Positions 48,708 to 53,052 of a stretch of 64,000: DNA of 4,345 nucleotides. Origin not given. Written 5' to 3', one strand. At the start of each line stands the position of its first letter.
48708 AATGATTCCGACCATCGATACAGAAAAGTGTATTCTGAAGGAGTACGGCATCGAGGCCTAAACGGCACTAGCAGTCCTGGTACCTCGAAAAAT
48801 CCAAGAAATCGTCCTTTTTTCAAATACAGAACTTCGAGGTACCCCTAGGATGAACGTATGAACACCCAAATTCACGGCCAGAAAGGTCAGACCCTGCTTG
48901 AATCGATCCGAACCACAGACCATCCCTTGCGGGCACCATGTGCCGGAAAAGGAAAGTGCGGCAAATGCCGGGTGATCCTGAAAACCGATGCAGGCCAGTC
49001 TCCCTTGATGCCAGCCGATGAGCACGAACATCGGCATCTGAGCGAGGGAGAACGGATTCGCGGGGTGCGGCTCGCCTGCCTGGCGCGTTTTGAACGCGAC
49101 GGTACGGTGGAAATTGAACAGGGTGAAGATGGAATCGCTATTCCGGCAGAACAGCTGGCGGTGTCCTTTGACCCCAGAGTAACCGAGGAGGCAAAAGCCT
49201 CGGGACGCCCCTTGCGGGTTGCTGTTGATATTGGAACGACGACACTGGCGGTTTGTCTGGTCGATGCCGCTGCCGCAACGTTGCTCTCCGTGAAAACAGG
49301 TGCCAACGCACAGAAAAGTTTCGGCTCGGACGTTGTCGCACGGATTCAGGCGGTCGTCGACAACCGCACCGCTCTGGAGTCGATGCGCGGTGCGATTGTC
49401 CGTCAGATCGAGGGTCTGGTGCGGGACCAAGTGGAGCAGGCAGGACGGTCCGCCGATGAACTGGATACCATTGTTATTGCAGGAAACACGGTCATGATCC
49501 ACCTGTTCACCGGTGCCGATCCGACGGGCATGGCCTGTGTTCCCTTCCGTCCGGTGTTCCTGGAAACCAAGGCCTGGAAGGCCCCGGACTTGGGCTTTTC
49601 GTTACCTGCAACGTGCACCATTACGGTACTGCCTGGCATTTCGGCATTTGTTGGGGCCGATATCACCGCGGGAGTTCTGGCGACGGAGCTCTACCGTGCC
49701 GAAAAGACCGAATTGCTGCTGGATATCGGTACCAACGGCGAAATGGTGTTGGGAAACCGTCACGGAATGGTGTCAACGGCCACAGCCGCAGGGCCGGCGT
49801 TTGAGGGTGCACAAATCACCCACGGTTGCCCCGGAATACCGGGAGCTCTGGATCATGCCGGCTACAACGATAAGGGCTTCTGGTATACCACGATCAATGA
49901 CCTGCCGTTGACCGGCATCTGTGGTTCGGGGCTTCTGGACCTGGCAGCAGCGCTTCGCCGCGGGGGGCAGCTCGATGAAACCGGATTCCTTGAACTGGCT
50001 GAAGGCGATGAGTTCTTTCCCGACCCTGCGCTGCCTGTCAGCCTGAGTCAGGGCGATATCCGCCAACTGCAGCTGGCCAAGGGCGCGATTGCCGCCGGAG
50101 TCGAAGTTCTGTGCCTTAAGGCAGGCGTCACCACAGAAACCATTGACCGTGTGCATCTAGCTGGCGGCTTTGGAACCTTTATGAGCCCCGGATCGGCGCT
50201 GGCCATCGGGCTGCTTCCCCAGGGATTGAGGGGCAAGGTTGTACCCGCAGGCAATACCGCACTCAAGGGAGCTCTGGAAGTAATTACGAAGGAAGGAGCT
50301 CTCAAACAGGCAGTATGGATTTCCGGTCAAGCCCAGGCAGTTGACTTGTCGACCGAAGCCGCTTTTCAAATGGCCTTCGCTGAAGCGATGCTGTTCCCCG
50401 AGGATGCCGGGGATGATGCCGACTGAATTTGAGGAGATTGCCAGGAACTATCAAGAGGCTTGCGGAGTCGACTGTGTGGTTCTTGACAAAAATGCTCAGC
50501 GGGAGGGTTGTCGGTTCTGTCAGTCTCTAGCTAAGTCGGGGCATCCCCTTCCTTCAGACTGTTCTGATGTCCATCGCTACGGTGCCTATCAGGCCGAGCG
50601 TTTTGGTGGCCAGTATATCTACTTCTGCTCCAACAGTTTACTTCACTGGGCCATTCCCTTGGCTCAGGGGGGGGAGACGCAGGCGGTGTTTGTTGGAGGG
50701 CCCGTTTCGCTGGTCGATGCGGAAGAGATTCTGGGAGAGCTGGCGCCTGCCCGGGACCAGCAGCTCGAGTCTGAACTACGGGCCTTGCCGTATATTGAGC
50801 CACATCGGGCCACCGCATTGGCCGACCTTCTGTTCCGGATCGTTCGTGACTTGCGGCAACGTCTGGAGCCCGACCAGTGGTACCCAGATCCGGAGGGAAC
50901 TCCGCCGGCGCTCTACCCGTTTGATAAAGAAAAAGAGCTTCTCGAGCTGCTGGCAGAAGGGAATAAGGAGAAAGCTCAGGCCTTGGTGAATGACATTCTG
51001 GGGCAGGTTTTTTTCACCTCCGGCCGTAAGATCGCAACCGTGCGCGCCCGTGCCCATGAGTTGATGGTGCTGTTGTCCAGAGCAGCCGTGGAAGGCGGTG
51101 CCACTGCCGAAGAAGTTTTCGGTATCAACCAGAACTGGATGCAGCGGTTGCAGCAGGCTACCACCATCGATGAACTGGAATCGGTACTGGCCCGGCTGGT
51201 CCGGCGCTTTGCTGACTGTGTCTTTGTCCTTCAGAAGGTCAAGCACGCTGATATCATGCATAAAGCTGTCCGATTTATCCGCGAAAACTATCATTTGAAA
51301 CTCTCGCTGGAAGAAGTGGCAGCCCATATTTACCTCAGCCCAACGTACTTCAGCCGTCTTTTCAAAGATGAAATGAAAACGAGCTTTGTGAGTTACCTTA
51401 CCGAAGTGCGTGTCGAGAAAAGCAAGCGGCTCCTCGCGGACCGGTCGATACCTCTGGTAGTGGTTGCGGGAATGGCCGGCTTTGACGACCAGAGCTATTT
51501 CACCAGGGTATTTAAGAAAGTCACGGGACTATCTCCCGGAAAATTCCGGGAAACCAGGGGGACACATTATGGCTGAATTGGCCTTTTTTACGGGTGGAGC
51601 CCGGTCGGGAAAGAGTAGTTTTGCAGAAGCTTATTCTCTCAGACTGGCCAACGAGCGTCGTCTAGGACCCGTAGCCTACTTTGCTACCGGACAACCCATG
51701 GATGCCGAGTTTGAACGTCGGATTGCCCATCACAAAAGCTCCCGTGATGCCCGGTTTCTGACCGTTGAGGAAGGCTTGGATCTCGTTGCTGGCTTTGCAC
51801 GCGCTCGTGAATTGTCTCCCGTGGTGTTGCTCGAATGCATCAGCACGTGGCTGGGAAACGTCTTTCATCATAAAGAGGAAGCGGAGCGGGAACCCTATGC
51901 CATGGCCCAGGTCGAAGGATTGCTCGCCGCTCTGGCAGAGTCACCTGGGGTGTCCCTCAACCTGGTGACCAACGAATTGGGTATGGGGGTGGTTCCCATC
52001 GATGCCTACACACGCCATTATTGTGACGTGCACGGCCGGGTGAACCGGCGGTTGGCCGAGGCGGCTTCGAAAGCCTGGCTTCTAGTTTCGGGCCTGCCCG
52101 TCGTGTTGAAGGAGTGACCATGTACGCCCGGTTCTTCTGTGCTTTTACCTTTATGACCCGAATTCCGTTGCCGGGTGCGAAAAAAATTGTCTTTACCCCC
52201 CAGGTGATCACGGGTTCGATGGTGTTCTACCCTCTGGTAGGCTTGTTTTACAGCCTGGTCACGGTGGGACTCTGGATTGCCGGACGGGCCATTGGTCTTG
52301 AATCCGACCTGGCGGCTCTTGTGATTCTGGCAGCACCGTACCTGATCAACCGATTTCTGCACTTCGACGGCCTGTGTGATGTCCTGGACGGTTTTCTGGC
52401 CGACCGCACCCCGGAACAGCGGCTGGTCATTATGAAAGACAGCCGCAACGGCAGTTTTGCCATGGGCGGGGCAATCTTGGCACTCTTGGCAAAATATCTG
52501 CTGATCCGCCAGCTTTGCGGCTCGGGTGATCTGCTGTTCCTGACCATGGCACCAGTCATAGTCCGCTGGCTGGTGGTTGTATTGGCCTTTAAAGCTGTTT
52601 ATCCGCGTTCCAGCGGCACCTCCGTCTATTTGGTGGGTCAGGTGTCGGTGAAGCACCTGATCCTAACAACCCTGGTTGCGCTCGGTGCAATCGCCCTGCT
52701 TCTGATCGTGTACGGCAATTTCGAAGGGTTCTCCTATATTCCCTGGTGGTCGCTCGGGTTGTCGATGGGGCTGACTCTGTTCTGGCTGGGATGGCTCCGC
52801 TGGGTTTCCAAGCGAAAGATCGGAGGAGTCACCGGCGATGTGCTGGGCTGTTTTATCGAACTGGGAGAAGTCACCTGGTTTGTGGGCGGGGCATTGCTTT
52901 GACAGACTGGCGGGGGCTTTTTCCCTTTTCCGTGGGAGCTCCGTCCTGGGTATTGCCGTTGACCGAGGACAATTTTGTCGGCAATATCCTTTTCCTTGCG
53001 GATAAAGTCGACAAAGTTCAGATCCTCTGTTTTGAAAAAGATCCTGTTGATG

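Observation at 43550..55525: Divergent cobamide island joins an MtaB/RACo methyl-transfer module to cobamide salvage and remodelling genes, with no corrinoid protein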

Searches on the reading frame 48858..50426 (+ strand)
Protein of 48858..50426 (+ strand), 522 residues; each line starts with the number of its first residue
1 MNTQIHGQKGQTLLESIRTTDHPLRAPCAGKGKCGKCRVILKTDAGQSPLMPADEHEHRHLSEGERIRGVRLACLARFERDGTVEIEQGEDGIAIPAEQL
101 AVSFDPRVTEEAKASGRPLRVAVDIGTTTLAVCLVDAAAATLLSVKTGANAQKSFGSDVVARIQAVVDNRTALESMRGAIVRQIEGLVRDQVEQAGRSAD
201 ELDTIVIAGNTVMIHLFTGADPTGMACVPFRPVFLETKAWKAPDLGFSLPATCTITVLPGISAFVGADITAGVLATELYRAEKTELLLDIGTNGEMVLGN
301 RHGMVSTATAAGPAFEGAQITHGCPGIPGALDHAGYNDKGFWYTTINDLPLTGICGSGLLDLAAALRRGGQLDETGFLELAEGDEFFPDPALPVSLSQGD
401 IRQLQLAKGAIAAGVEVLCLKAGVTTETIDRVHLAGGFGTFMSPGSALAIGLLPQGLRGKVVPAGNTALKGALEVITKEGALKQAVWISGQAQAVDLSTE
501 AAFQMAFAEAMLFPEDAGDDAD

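Call 3: search_protein_families(library=pfam, proteins=[window:48858-50426:+])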
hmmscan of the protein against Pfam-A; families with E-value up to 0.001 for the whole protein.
window:48858-50426:+ (522 aa): 3 families
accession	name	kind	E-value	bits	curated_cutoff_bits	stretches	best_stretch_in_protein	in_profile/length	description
PF14574.11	RACo_C_ter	-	1.7e-60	204.7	27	1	284-516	2-252/261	C-terminal domain of RACo the ASKHA domain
PF17651.6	Raco_middle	-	2.8e-47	160.8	26.8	1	121-280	3-162/163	RACo middle region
PF00111.32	Fer2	-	2.6e-06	27.7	21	1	4-77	9-75/77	2Fe-2S iron-sulfur cluster binding domain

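Call 4: search_protein_families(library=ncbifam, proteins=[window:48858-50426:+])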
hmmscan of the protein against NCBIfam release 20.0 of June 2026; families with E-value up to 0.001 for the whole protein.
window:48858-50426:+ (522 aa): 3 families
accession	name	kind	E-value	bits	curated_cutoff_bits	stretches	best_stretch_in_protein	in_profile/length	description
NF040756.1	corr_regen_AcsV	exception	3.1e-93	313.2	800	3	119-378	210-471/632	corrinoid activation/regeneration protein AcsV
TIGR04270.1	Rama_corrin_act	subfamily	3.5e-30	104.8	500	2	121-335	3-219/534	methylamine methyltransferase corrinoid protein reductive activase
TIGR01941.1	nqrF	equivalog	3e-09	36.3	295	1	4-88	43-122/405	NADH:ubiquinone reductase (Na(+)-transporting) subunit F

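Call 31: find_related_loci(query=window:48858-50426:+, collection=metagenome_contigs, flank=10000)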
Query window:48858-50426:+ (522 aa) in metagenome_contigs; peptide patterns used: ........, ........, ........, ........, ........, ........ (x = any residue, [..] = any of these).
106 stretches matched a pattern; 12 encode a relative of the query (tblastn E <= 1e-3); 12 distinct loci.
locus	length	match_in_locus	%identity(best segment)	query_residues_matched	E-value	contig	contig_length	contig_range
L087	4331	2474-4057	71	1-520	0e+0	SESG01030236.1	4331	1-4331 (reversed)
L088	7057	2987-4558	70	1-516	0e+0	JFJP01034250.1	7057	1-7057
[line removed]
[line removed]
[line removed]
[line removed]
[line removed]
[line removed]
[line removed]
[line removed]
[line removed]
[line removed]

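Call 34: search_protein_families(library=pfam, proteins=[L088:3-1883:+, L088:1840-2937:+, L087:3-1370:+, L087:1327-2424:+], max_evalue=0.01)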
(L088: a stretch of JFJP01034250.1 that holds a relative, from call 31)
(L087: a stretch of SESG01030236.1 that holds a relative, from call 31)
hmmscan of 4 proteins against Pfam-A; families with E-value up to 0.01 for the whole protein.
L088:3-1883:+ (627 aa): 4 families
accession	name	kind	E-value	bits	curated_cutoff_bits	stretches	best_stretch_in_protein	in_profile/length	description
PF00015.26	MCPsignal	-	2.8e-28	99.3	34.6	1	398-558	5-165/172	Methyl-accepting chemotaxis protein (MCP) signalling domain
PF00672.30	HAMP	-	5.5e-05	23.8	25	1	257-289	20-52/53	HAMP domain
PF09177.16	STX6_10_61_N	-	0.002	19.1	29.4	0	570-610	35-74/99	Syntaxin 6/10/61, N-terminal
PF10157.14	BORCS6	-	0.0045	17.6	35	0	280-322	22-64/101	BLOC-1-related complex sub-unit 6 C-terminal helix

L088:1840-2937:+ (366 aa): 1 family
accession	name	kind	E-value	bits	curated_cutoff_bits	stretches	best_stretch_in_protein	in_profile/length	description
PF00487.30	FA_desaturase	-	9.1e-29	101.4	29.7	1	83-335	3-250/253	Fatty acid desaturase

L087:3-1370:+ (456 aa): 5 families
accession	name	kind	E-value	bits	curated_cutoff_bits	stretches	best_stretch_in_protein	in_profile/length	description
PF00015.26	MCPsignal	-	8.9e-29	101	34.6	1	230-384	8-162/172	Methyl-accepting chemotaxis protein (MCP) signalling domain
PF00672.30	HAMP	-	7.9e-07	29.7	25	1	86-118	20-52/53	HAMP domain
PF09177.16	STX6_10_61_N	-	0.00039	21.3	29.4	0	397-436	32-71/99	Syntaxin 6/10/61, N-terminal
PF10157.14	BORCS6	-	0.00072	20.1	35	0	108-151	21-64/101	BLOC-1-related complex sub-unit 6 C-terminal helix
PF07889.17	DUF1664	-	0.0077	16.7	34.6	0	294-363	45-114/124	Protein of unknown function (DUF1664)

L087:1327-2424:+ (366 aa): 1 family
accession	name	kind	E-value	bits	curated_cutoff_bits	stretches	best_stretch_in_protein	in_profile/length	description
PF00487.30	FA_desaturase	-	2.8e-28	99.8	29.7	1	83-334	3-249/253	Fatty acid desaturase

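Call 72: search_solved_structures(query=window:48858-50426:+, max_evalue=0.00001)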
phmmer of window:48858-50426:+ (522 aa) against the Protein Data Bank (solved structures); distinct sequences matched with E-value up to 0.00001: 3.
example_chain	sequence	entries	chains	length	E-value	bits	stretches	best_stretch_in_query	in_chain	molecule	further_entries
3zyy_X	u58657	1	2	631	2.7e-73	250.8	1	112-515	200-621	IRON-SULFUR CLUSTER BINDING PROTEIN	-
4c1n_I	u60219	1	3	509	3.2e-71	243.9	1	112-515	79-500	IRON-SULFUR CLUSTER BINDING PROTEIN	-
4c1n_K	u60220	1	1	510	3.3e-71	243.9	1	112-515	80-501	IRON-SULFUR CLUSTER BINDING PROTEIN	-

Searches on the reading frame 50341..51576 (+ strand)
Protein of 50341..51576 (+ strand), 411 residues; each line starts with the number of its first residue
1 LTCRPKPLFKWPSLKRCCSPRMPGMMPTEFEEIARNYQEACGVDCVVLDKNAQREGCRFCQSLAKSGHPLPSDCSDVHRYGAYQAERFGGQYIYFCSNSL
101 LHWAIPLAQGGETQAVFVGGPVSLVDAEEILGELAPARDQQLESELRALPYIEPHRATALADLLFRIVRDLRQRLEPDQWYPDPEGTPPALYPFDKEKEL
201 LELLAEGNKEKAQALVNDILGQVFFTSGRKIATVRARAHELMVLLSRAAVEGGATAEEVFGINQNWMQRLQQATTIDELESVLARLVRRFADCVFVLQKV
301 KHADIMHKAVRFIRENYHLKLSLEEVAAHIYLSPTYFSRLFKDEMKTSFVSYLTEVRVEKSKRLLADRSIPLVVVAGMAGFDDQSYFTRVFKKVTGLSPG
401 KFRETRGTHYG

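Call 3: search_protein_families(library=pfam, proteins=[window:50341-51576:+])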
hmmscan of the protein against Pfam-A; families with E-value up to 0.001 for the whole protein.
window:50341-51576:+ (411 aa): 3 families
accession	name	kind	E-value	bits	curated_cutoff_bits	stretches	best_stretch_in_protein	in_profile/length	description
PF12833.13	HTH_18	-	7.2e-22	77.9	33.6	1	327-404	2-79/80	Helix-turn-helix domain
PF00165.29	HTH_AraC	-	5.7e-19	68.2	26.6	2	369-403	8-41/42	Bacterial regulatory helix-turn-helix proteins, AraC family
PF10114.15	PocR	-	8.8e-17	61.8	23.9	1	29-170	7-156/162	Sensory domain found in PocR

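Call 4: search_protein_families(library=ncbifam, proteins=[window:50341-51576:+])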
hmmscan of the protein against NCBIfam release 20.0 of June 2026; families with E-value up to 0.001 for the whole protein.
window:50341-51576:+ (411 aa): 31 families (the best 25 are shown)
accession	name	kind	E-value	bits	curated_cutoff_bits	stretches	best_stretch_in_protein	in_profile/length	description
NF047788.1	TransRegPocR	equivalog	3.1e-34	118.6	500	2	299-406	184-291/296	transcriptional regulator PocR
NF007860.0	PRK10572.1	equivalog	5.9e-25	87.7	208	1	268-406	151-285/292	arabinose operon transcriptional regulator AraC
TIGR04094.1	adjacent_YSIRK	equivalog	5.2e-23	81.6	200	1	189-403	169-383/383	YSIRK-targeted surface antigen transcriptional regulator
NF047455.1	TF_Staph_AryK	equivalog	2.8e-20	72.2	850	1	296-406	149-259/759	transcriptional regulator AryK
NF007693.0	PRK10371.1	equivalog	2.7e-16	59.6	253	1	306-404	200-298/309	transcriptional regulator MelR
NF049932.1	TranspRegBtr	equivalog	4.9e-16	58.3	900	1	302-406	162-266/531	bacillibactin transport transcriptional regulator Btr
NF033869.1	viru_reg_Rsp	equivalog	1.2e-13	50.4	400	1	302-404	145-247/701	AraC family transcriptional regulator Rsp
NF049968.1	QhpR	equivalog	1.2e-12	47.6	250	1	297-403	178-284/284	AraC-like transcriptional regulator QhpR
NF006902.0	PRK09393.1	equivalog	4.1e-11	42.6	425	1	300-406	216-322/327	transcriptional regulator FtrA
NF012144.2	ramA_TF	equivalog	3.7e-10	40.2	180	1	303-405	4-106/108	RamA family antibiotic efflux transcriptional regulator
NF007432.1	PRK09978.1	equivalog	5.8e-10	38.8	500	1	295-405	133-242/274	DNA-binding transcriptional regulator GadX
NF040475.1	chlor_reg_RclR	equivalog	5.9e-10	38.9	400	1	307-404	180-277/284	reactive chlorine-specific transcriptional regulator RclR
NF007584.0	PRK10219.1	equivalog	1.2e-09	38.4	174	1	301-404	2-105/107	superoxide response transcriptional regulator SoxS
TIGR02297.1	HpaA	equivalog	1.4e-09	37.6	274.65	1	277-404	158-286/287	4-hydroxyphenylacetate catabolism regulatory protein HpaA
NF011733.0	PRK15186.1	equivalog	3e-09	36.7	403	1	304-402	181-278/291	AraC family transcriptional regulator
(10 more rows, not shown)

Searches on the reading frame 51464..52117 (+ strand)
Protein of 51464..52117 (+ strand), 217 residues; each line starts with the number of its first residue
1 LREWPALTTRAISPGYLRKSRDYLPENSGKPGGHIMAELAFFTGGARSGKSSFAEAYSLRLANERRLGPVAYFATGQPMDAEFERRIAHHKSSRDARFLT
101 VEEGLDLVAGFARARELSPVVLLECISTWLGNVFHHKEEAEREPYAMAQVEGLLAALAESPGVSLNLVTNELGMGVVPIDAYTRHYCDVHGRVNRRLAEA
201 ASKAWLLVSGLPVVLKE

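Call 3: search_protein_families(library=pfam, proteins=[window:51464-52117:+])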
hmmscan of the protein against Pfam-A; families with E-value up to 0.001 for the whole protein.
window:51464-52117:+ (217 aa): 1 family
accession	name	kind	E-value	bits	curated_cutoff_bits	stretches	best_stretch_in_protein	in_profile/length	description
PF02283.22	CobU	-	2e-45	154.8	27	1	41-214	2-167/168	Cobinamide kinase / cobinamide phosphate guanyltransferase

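Call 4: search_protein_families(library=ncbifam, proteins=[window:51464-52117:+])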
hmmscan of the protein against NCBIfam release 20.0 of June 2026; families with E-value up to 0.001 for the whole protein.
window:51464-52117:+ (217 aa): 1 family
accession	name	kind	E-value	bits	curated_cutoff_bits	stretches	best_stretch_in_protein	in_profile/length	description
NF004469.0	PRK05800.1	equivalog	1e-42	145.8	161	1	38-216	3-170/173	bifunctional adenosylcobinamide kinase/adenosylcobinamide-phosphate guanylyltransferase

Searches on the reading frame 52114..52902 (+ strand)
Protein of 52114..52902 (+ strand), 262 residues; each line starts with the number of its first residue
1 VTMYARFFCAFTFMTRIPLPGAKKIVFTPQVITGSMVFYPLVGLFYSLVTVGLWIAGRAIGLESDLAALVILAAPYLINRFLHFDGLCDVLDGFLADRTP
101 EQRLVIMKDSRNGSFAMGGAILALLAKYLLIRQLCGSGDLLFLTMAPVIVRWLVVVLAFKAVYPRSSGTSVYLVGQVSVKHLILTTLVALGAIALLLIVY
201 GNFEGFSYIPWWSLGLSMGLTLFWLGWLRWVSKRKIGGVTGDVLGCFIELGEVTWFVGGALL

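Call 3: search_protein_families(library=pfam, proteins=[window:52114-52902:+])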
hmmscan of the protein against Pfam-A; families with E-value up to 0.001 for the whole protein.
window:52114-52902:+ (262 aa): 1 family
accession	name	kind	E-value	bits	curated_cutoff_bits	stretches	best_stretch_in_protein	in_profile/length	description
PF02654.20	CobS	-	1.4e-43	149.9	23.2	1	10-255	1-205/207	Cobalamin-5-phosphate synthase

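Call 4: search_protein_families(library=ncbifam, proteins=[window:52114-52902:+])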
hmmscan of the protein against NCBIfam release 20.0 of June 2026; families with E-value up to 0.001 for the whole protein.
window:52114-52902:+ (262 aa): 6 families
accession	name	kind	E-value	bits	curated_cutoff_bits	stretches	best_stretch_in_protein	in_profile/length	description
NF001278.0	PRK00235.1-5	equivalog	2.2e-28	99.6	252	1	6-261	4-243/246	adenosylcobinamide-GDP ribazoletransferase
TIGR00317.1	cobS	equivalog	5.5e-28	98.4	110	1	6-255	4-237/241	adenosylcobinamide-GDP ribazoletransferase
NF001277.0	PRK00235.1-3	equivalog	1.2e-26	93.9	273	1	5-256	6-246/255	adenosylcobinamide-GDP ribazoletransferase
NF001282.0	PRK00235.2-4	equivalog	1.1e-21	77.4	342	1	8-252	26-271/286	adenosylcobinamide-GDP ribazoletransferase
NF001279.0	PRK00235.2-1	equivalog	1.4e-21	77.3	282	1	8-251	6-236/248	adenosylcobinamide-GDP ribazoletransferase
NF001276.0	PRK00235.1-2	equivalog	8.7e-21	74.5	322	1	10-258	13-255/260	adenosylcobinamide-GDP ribazoletransferase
